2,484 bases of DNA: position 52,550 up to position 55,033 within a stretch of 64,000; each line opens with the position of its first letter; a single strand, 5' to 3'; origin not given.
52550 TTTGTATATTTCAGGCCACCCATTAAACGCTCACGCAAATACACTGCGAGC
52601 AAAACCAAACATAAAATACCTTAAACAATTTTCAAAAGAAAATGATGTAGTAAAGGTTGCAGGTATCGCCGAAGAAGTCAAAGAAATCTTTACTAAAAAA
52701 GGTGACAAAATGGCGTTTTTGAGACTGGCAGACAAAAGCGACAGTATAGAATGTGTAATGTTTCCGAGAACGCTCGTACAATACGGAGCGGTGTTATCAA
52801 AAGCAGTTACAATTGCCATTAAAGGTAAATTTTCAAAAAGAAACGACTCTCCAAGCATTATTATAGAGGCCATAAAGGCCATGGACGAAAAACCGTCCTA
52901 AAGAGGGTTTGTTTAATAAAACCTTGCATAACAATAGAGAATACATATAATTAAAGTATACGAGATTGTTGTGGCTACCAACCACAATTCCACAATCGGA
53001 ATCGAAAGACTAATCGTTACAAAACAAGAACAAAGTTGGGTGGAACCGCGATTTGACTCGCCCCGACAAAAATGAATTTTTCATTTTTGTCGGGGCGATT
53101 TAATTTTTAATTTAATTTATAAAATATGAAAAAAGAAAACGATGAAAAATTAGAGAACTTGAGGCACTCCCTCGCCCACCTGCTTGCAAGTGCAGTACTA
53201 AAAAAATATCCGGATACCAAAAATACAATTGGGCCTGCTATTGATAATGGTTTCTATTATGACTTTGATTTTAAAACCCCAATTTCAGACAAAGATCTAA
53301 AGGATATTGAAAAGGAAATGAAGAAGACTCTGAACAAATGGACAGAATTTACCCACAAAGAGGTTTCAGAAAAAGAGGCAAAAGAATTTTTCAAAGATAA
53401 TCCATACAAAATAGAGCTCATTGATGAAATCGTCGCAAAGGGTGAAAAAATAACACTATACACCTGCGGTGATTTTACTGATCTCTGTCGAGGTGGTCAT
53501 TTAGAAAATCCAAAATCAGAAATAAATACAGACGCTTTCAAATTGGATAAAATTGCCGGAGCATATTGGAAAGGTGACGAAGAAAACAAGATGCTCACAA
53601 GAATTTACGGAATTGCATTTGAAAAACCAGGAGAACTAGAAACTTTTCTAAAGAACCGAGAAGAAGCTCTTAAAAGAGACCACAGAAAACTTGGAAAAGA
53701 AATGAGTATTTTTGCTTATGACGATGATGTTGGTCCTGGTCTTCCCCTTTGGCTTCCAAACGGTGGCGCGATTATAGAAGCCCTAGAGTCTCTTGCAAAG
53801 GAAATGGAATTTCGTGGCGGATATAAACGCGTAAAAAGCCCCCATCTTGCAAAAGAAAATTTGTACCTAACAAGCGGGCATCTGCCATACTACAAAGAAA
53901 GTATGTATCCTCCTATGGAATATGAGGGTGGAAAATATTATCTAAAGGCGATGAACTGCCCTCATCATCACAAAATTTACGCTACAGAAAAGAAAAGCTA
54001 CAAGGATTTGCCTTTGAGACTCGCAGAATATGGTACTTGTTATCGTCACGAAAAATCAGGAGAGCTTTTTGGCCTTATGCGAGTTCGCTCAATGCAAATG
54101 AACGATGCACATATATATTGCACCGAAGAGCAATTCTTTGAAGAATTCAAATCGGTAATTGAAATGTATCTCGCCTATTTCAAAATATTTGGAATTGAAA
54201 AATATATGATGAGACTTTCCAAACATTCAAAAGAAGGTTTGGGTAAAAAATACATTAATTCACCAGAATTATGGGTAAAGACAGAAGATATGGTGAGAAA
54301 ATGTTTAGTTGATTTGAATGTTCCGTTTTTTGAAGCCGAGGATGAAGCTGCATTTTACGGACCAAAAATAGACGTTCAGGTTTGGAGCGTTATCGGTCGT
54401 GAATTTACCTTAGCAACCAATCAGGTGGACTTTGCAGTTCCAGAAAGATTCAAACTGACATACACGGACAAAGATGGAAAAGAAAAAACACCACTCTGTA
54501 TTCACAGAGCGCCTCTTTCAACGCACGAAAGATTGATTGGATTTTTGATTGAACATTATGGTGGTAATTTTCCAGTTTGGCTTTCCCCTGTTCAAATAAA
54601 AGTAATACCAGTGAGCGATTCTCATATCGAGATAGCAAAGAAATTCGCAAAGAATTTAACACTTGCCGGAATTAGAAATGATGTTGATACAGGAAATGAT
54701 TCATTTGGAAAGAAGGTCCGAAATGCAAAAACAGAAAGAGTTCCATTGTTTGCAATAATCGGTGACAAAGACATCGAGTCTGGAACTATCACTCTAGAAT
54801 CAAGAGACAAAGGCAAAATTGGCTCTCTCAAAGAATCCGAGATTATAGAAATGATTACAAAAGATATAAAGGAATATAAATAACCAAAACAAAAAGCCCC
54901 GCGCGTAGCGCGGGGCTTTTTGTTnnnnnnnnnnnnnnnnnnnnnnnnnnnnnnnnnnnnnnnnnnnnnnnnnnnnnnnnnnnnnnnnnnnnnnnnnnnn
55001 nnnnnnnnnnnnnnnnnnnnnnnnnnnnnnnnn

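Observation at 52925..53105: T-box riboswitch upstream of thrS with a UGGA (not UGGU) acceptor-pairing bulge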

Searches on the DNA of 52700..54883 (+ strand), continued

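Call 37: search_with_rna_model(model_id=R1, sources=[window, L003, L004, L005, L006, L007, L008, L009, L010, L011, L012, L013, L014, L015, L016, L017, L018, L019, L020, L021, L022, L023, L024, L025, L026, L027, L028, L029, L030, L031, L032, L033, L034, L035, L036, L037, L038, L039, L040, L041, L042, L043, L044, L045, L046, L047, L048, L049, L050, L051, L052, L053, L054, L055, L056, L057, L058, L059, L060, L061, L062, L063, L064, L065, L066, L067, L068, L069, L070, L071, L072, L073, L074, L075, L076, L077, L078, L079, L080, L081, L082, L083, L084, L085, L086, L087, L088, L089, L090, L091, L092, L093, L094, L095, L097, L098, L099, L100], max_evalue=1)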
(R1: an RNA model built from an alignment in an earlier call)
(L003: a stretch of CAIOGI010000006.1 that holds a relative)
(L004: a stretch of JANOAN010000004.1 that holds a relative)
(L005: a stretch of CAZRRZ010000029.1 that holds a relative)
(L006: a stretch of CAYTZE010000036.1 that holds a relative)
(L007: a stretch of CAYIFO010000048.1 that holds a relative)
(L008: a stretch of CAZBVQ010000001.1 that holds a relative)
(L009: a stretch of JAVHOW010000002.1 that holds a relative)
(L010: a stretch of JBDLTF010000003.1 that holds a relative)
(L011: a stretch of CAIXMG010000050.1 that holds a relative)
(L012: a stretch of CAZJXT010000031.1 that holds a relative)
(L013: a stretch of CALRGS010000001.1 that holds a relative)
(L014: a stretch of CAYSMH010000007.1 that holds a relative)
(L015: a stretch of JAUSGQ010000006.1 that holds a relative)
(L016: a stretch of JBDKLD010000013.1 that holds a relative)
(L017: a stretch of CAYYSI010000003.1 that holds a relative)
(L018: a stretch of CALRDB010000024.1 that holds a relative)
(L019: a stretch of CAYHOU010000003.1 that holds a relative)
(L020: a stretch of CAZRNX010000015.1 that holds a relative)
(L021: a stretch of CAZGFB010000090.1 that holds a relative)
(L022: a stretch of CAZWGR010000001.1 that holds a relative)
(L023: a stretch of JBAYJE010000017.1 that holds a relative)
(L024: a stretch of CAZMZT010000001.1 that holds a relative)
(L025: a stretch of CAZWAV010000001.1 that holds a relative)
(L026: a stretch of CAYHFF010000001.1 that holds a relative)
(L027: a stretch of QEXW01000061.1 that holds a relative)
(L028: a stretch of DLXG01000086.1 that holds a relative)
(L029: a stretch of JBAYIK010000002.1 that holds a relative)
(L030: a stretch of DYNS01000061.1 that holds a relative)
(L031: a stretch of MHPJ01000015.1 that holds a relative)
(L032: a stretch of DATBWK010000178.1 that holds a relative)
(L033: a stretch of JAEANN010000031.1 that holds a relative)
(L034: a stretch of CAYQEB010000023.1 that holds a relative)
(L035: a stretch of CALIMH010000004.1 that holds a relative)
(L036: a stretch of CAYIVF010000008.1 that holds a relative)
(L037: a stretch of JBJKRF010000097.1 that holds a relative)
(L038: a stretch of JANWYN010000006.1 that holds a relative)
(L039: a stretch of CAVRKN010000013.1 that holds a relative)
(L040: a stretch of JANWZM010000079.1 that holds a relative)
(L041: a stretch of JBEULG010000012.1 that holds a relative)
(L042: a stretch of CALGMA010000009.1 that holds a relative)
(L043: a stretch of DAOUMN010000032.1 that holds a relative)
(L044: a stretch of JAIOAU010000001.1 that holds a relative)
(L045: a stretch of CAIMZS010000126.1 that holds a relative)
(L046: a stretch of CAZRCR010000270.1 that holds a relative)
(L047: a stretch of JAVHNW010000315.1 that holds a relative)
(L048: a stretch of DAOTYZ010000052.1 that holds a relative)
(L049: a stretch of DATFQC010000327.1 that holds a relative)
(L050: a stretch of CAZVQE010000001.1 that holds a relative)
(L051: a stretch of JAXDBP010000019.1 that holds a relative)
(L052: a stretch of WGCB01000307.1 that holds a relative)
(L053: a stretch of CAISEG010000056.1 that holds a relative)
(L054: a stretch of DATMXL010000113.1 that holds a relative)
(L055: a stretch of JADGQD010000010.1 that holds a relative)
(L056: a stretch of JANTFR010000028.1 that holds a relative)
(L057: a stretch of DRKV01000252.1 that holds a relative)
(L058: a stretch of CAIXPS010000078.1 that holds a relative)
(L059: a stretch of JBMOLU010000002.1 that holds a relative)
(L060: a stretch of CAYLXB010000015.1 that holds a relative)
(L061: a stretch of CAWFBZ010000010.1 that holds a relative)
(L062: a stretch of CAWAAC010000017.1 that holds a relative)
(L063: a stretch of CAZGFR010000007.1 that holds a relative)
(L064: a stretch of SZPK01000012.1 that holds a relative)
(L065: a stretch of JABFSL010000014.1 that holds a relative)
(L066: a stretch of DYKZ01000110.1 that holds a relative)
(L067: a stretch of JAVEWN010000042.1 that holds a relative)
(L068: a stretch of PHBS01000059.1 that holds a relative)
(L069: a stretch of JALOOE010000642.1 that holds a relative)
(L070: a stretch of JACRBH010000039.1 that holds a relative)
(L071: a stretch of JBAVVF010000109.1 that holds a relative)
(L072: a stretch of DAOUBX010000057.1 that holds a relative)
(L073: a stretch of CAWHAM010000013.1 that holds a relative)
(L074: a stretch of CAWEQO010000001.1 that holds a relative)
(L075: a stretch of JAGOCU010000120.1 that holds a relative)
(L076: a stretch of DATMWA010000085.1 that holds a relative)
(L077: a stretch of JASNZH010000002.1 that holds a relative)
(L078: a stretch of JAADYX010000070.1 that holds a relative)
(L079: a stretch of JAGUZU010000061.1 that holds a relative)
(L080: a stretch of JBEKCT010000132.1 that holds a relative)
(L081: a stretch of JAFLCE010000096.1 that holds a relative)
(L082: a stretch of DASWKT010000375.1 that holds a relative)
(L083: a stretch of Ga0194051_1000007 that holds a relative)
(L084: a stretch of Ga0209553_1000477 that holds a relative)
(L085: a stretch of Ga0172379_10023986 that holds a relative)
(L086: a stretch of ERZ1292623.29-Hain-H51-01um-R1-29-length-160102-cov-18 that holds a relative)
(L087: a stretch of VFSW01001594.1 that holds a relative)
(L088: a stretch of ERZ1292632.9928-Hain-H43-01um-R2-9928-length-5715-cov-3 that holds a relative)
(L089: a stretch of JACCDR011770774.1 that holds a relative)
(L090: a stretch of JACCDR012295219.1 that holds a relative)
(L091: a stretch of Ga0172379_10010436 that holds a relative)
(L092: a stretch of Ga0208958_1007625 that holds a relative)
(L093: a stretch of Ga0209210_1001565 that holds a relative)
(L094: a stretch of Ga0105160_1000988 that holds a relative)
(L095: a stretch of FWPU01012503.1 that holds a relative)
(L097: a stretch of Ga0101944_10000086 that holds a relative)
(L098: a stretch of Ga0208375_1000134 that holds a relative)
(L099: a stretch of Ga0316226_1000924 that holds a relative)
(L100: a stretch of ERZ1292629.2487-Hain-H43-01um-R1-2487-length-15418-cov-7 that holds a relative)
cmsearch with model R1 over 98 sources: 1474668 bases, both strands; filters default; matches with E-value up to 1: 30.
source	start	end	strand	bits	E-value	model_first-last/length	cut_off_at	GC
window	52958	53066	+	130.5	1.4e-27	1-109/109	no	0.45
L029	9431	9556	+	101.8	9.7e-21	1-109/109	no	0.43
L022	9802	9868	+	35.6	5.6e-05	1-109/109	no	0.4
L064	9636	9718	+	24.4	0.026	1-109/109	no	0.48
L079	1749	1834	+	23.8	0.036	1-109/109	no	0.5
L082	1995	2058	+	22.7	0.065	1-109/109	no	0.48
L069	649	715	+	22.5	0.074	1-109/109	no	0.64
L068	9227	9308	+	22.3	0.083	1-109/109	no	0.41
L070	9806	9870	+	22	0.099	1-109/109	no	0.48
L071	2485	2546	+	21.3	0.14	1-109/109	no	0.48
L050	8294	8330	+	21.3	0.14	74-107/109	no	0.51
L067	9356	9437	+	21.2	0.15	1-109/109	no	0.54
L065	2417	2479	+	20.6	0.21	1-109/109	no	0.49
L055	8647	8723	+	20.2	0.26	1-109/109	no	0.69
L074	9823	9860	+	20.2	0.26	74-107/109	no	0.55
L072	9889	9924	+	19.8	0.32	76-107/109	no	0.67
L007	197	228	+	19.7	0.35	76-107/109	no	0.59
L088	246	277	+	19.7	0.35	76-107/109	no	0.59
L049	1824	1902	+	19.5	0.39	1-109/109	no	0.46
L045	9790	9826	+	19.3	0.43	76-107/109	no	0.54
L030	8768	8841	+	19.1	0.47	1-109/109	no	0.5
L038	9337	9426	+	18.9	0.53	1-109/109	no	0.51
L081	5306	5369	+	18.8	0.56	1-109/109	no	0.45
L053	3098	3196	+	18.7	0.6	1-109/109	no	0.62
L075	963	995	+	18.4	0.7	76-107/109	no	0.67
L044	9854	9893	+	18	0.88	76-107/109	no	0.6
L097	5777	5871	+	17.9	0.93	1-109/109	no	0.61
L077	9824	9901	+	17.8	0.96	1-109/109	no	0.46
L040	3790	3825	+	17.8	0.98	76-107/109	no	0.69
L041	9852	9892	+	17.8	0.99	76-107/109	no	0.63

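Call 38: search_with_rna_model(model_id=R1, sources=[L101, L102, L103, L104, L105, L106, L107, L108, L109, L110, L111, L112, L113, L114, L115, L116, L117, L118, L119, L120, L121, L122, L123, L124, L125, L126, L127, L128, L129, L130, L131, L132, L133, L134, L135, L136, L137, L138, L139, L140, L141, L142, L143, L144, L145, L146, L147, L148, L149, L150, L151, L152, L153, L154, L155, L156, L157, L158, L159, L160, L161, L162, L163, L164, L165, L166, L167], max_evalue=1)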
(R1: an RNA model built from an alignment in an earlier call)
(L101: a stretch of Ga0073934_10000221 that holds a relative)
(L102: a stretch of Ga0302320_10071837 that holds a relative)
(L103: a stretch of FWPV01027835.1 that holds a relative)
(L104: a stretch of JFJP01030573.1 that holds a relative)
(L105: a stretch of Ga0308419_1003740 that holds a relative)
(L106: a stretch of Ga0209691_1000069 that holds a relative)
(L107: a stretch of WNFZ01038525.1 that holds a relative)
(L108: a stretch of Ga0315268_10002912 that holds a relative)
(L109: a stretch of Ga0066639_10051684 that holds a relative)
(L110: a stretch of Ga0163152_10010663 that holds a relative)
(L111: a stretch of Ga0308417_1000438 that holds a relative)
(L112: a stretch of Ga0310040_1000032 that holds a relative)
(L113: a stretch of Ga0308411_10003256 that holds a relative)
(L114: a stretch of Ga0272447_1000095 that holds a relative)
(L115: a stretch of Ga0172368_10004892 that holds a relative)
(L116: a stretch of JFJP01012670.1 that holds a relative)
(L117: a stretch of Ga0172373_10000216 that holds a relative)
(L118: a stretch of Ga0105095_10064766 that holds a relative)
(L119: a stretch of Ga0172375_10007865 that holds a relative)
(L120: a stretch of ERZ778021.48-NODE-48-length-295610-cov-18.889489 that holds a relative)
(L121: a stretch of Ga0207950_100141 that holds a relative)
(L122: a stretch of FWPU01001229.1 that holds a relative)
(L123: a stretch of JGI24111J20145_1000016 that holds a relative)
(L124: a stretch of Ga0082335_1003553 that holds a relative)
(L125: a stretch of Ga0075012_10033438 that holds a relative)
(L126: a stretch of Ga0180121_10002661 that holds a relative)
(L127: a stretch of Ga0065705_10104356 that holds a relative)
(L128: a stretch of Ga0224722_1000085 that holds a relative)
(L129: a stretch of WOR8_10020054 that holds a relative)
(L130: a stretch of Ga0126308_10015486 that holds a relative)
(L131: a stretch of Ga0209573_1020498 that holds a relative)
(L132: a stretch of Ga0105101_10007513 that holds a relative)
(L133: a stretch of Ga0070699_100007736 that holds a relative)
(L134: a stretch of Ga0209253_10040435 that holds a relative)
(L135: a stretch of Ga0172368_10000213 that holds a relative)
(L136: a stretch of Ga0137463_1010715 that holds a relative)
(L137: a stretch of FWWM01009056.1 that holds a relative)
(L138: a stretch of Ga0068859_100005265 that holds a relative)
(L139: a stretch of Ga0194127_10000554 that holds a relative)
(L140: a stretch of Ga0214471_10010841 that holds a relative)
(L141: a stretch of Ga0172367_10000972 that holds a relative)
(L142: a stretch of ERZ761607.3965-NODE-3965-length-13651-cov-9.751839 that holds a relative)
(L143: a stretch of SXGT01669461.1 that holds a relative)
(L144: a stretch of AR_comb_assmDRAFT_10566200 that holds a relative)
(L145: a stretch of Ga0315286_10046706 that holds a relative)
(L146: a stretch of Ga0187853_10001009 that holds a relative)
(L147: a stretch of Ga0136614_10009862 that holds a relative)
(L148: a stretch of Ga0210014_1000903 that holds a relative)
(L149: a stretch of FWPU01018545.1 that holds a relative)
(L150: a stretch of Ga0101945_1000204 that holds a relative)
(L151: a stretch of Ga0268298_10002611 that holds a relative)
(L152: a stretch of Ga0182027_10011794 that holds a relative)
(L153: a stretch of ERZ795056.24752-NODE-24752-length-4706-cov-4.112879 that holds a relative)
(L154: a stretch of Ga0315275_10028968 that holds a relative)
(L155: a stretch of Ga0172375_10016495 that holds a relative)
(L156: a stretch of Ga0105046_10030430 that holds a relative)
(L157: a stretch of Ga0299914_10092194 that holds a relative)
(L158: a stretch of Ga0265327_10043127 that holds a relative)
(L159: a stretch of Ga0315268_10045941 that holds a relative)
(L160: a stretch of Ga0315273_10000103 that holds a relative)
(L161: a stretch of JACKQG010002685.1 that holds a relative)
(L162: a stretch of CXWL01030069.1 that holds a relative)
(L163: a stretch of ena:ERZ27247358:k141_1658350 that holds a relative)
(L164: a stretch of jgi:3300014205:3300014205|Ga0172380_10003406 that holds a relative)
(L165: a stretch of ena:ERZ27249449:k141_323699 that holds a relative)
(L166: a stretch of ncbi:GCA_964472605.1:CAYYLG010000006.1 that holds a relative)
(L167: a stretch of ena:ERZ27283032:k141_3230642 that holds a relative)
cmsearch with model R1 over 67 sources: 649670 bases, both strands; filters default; matches with E-value up to 1: 40.
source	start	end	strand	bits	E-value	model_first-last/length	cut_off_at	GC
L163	9830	9938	+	131.2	4e-28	1-109/109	no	0.41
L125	2028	2126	+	26.2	0.0043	1-109/109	no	0.45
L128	4205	4290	+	25.3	0.007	1-109/109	no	0.49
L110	4066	4178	+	24.7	0.0098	1-109/109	no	0.46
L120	5863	5908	+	24.7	0.0098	66-107/109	no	0.54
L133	5739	5826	+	24.7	0.01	1-109/109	no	0.43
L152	5645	5722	+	23.6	0.018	1-109/109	no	0.47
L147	4230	4303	+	23.5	0.019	1-109/109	no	0.47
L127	4899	4977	+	23.4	0.019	1-109/109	no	0.44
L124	2868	2971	+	23.3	0.021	1-109/109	no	0.53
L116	5820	5895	+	23.2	0.022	1-109/109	no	0.46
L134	199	266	+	23.2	0.023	1-109/109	no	0.54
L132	2129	2201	+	22.9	0.027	1-109/109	no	0.51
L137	5701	5774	+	22.9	0.027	1-109/109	no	0.55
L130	830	908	+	22.8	0.027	1-109/109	no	0.47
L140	1188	1251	+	22.7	0.029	1-109/109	no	0.48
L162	5801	5885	+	22.6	0.031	1-109/109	no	0.53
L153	583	616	+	22.2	0.038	74-107/109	no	0.71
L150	5855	5928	+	21.7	0.051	1-109/109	no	0.57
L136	1050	1138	+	21.2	0.065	1-109/109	no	0.47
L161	5860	5933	+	20.5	0.099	1-109/109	no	0.57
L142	5700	5764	+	20.5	0.1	1-109/109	no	0.46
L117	5822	5886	+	20.5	0.1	1-109/109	no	0.54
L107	1225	1321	+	20.4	0.1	1-109/109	no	0.53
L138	4647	4710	+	20.3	0.11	1-109/109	no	0.52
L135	5841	5873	+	20.2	0.12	74-107/109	no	0.64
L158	378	410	+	20.1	0.12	76-107/109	no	0.61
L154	1211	1248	+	19.9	0.14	74-107/109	no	0.61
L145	629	666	+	19.9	0.14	74-107/109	no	0.61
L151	4356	4425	+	19.6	0.16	1-109/109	no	0.54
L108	5744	5863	+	19.2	0.2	1-109/109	no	0.52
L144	177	213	+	19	0.22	76-107/109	no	0.54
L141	5804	5882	+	18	0.38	1-109/109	no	0.47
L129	228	298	+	17.6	0.47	1-109/109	no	0.56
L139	5740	5817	+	17.4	0.55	1-109/109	no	0.54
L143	3626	3711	+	17.3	0.56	1-109/109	no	0.51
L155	4219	4280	+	16.9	0.7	1-109/109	no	0.52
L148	5753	5866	+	16.8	0.77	1-109/109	no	0.62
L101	5742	5782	+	16.7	0.79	76-107/109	no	0.68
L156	397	433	+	16.7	0.81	76-107/109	no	0.62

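Call 52: search_rna_families(sources=[L008, L010, L019, L022, L029], threshold=gathering)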
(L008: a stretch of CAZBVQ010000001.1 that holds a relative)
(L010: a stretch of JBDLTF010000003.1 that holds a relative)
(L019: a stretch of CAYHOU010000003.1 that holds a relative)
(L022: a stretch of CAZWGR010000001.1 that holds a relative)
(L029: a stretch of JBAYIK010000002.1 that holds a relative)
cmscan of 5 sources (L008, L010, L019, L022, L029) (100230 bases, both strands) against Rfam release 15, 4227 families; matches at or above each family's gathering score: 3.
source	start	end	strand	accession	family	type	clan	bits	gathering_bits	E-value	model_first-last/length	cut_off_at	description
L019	12971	13043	-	RF00005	tRNA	Gene; tRNA;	CL00001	70.9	29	2.7e-13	1-71/71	no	tRNA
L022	19234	19306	-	RF00005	tRNA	Gene; tRNA;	CL00001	70.8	29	3e-13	1-71/71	no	tRNA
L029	21524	21596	-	RF00005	tRNA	Gene; tRNA;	CL00001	67.9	29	1.9e-12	1-71/71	no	tRNA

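Call 73: search_with_rna_model(model_id=R1, sources=[L168, L169, L170], max_evalue=10, filters=off)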
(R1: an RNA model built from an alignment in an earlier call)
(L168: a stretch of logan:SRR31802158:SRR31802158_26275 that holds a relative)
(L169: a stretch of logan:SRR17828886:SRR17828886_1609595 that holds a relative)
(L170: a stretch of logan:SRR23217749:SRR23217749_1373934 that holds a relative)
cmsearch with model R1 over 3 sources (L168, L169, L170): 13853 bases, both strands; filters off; matches with E-value up to 10: 26.
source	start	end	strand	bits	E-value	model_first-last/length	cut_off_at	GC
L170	1362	1450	-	12.1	0.21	1-109/109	no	0.35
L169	3536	3619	-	11.6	0.28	1-109/109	no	0.32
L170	2422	2498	+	11.1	0.36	1-109/109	no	0.35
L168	2961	3057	+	10.5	0.51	1-109/109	no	0.3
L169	1971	2078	+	10.2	0.58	1-109/109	no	0.3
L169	1454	1556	+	8.9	1.2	1-109/109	no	0.31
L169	4474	4539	-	8.7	1.3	1-109/109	no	0.35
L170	3665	3761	+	8.7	1.4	1-109/109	no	0.39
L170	572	646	+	8.6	1.5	1-109/109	no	0.41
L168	4516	4572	+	8.3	1.7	1-109/109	no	0.39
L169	456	511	+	7.5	2.7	1-109/109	no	0.2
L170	2862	2949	+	7.2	3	1-109/109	no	0.3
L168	286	357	+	7.2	3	1-109/109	no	0.32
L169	3323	3396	-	7.2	3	1-109/109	no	0.43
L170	1451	1534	-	7.2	3.1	1-109/109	no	0.32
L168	1326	1356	-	7.1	3.2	77-107/109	no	0.48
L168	1867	1932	-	7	3.4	1-109/109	no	0.36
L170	2050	2151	+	6.7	4.2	1-109/109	no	0.35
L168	516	570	+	6.3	5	1-109/109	no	0.29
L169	645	743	+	6.2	5.3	1-109/109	no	0.38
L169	4279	4373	-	6.2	5.4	1-109/109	no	0.38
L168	3017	3093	-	5.5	7.7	1-109/109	no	0.26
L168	3099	3177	-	5.3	8.6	1-109/109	no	0.38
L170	795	855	+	5.2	9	1-109/109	no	0.28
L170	72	180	+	5.2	9.5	1-109/109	no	0.37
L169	4070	4121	-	5.1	9.9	1-109/109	no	0.25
